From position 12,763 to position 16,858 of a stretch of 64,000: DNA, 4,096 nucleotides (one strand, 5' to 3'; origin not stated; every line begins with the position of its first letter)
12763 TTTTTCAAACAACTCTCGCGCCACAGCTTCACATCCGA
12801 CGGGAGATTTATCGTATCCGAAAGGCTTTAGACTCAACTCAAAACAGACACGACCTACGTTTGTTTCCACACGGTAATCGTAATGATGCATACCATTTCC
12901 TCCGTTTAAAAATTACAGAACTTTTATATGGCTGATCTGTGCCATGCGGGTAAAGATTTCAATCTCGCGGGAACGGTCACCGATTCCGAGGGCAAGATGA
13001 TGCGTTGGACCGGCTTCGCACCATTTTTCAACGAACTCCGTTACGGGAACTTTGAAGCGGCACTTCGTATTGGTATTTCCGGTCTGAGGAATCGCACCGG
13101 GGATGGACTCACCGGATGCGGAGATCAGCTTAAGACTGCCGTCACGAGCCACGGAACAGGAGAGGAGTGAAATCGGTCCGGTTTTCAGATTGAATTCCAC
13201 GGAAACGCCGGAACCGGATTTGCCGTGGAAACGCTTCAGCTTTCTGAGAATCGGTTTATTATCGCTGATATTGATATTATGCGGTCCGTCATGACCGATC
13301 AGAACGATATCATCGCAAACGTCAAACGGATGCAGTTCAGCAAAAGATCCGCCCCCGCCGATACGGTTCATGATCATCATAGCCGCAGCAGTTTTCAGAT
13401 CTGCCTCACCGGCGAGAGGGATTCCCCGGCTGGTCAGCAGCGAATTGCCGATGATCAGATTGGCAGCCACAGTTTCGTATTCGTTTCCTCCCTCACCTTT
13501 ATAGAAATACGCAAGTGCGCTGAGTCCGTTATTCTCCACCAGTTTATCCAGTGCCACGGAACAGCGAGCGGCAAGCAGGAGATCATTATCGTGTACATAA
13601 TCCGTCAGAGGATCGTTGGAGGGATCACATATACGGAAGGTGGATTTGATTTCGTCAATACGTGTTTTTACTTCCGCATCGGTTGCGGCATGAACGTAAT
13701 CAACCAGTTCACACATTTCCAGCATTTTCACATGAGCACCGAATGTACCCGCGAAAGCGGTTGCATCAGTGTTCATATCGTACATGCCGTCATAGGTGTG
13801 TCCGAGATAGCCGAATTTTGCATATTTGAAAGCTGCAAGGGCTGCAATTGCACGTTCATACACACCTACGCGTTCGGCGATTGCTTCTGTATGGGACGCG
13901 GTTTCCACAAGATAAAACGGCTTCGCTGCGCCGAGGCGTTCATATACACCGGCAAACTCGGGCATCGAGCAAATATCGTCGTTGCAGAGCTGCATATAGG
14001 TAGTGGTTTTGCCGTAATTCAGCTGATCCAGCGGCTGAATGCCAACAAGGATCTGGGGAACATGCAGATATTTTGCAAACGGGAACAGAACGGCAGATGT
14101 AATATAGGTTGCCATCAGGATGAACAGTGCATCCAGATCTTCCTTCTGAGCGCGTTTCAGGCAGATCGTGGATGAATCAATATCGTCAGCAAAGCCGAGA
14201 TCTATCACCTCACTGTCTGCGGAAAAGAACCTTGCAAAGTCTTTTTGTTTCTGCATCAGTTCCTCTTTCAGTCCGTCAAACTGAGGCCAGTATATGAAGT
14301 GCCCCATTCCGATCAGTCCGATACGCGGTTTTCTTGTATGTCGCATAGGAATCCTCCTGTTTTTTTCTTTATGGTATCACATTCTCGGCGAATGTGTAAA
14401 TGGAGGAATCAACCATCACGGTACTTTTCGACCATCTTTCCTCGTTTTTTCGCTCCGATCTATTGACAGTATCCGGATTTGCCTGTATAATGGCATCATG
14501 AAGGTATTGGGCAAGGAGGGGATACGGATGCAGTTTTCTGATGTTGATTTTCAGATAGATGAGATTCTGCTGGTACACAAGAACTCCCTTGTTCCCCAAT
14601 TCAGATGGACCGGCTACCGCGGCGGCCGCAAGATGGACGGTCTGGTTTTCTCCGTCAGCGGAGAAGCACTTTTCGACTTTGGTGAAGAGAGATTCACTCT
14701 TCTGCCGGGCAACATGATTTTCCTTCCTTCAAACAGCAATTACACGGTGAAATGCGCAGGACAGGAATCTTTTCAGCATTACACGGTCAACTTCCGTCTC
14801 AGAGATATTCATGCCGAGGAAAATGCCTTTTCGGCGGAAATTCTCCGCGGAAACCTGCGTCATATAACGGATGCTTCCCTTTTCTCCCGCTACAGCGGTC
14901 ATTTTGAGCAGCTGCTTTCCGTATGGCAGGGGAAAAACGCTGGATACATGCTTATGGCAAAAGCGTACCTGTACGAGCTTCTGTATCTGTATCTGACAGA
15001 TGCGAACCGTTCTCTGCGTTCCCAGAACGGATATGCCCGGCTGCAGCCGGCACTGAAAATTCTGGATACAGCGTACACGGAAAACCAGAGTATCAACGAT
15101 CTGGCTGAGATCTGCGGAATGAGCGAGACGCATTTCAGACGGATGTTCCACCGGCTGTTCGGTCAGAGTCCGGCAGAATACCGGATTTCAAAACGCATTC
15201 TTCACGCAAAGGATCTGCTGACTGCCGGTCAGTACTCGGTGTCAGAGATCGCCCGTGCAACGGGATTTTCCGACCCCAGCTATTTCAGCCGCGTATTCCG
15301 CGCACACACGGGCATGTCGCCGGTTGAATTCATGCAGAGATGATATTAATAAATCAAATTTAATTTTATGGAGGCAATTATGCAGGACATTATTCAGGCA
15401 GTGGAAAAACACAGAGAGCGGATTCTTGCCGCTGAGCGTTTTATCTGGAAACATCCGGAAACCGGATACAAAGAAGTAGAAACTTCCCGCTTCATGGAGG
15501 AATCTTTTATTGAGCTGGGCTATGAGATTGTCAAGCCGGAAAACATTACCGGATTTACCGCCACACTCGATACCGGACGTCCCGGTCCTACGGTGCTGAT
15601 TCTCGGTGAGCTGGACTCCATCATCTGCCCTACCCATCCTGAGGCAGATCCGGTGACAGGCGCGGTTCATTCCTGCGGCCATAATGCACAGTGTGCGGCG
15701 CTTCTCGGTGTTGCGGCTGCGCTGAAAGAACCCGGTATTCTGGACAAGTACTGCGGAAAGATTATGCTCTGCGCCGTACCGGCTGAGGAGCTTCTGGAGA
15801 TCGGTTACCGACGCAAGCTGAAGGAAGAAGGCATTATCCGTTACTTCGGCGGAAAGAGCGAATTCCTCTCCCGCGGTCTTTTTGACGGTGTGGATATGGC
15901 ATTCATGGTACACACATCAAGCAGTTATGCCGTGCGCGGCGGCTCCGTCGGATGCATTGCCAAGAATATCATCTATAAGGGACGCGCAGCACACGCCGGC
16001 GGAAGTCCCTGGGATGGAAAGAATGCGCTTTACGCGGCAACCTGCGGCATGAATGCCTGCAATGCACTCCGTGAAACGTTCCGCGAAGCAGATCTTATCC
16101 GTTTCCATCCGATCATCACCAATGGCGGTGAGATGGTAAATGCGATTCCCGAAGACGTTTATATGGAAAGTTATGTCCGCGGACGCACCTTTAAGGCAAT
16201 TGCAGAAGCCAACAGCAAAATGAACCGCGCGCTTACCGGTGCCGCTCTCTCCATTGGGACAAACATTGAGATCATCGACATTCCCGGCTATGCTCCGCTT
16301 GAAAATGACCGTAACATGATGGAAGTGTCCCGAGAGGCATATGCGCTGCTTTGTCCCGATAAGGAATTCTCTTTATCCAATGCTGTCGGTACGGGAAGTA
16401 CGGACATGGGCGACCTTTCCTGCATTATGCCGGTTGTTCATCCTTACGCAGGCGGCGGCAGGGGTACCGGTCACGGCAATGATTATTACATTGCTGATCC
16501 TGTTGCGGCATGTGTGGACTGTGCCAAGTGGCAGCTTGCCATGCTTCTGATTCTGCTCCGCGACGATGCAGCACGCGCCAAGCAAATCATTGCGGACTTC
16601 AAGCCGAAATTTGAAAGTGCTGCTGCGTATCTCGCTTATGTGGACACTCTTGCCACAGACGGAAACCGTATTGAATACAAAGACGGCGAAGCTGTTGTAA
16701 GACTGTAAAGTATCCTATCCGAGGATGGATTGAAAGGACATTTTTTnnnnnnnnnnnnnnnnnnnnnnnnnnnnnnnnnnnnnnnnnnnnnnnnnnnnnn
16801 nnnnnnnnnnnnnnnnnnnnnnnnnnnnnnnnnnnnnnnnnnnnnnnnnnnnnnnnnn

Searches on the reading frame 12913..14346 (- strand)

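Call 29: search_protein_families(library=pfam, proteins=[window:12913-14346:-], max_evalue=0.00001)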
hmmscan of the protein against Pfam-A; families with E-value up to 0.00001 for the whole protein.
window:12913-14346:- (477 aa): 2 families
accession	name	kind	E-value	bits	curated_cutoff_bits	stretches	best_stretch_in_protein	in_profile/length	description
PF24856.1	AraA_central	-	5.6e-08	33.8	24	1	196-330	20-146/148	L-arabinose isomerase central domain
PF11762.14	Arabinose_Iso_C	-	9.4e-07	29.1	25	1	335-471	4-143/144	L-arabinose isomerase C-terminal domain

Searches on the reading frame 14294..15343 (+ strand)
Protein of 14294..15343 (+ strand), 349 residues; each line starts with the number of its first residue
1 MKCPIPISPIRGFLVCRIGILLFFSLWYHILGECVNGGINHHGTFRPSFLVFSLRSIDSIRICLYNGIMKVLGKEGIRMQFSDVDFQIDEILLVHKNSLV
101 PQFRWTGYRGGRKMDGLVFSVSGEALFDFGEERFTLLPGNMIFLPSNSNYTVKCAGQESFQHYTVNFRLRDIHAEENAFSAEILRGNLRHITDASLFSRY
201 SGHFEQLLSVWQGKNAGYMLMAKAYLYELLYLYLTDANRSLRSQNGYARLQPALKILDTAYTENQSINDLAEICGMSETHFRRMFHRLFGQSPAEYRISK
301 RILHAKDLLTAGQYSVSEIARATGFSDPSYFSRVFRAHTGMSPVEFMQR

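Call 3: search_protein_families(library=pfam, proteins=[window:14294-15343:+])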
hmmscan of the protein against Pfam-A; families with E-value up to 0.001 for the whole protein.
window:14294-15343:+ (349 aa): 3 families
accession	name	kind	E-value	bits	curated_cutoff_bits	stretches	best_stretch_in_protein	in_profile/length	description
PF12833.13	HTH_18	-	1.9e-25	89.4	33.6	1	270-349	1-80/80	Helix-turn-helix domain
PF00165.29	HTH_AraC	-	9.9e-23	80.2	26.6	2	314-348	9-42/42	Bacterial regulatory helix-turn-helix proteins, AraC family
PF02311.25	AraC_binding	-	7.7e-06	26.1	21.1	1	119-230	28-135/135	AraC-like ligand binding domain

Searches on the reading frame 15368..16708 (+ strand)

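Call 3: search_protein_families(library=pfam, proteins=[window:15368-16708:+])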
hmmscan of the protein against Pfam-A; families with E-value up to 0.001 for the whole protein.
window:15368-16708:+ (446 aa): 2 families
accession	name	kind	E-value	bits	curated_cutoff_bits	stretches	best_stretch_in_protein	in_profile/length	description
PF01546.33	Peptidase_M20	-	3.2e-08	34.2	24.6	1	96-389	23-200/206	Peptidase family M20/M25/M40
PF07687.19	M20_dimer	-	5.6e-05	23.5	21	1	200-290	10-100/107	Peptidase dimerisation domain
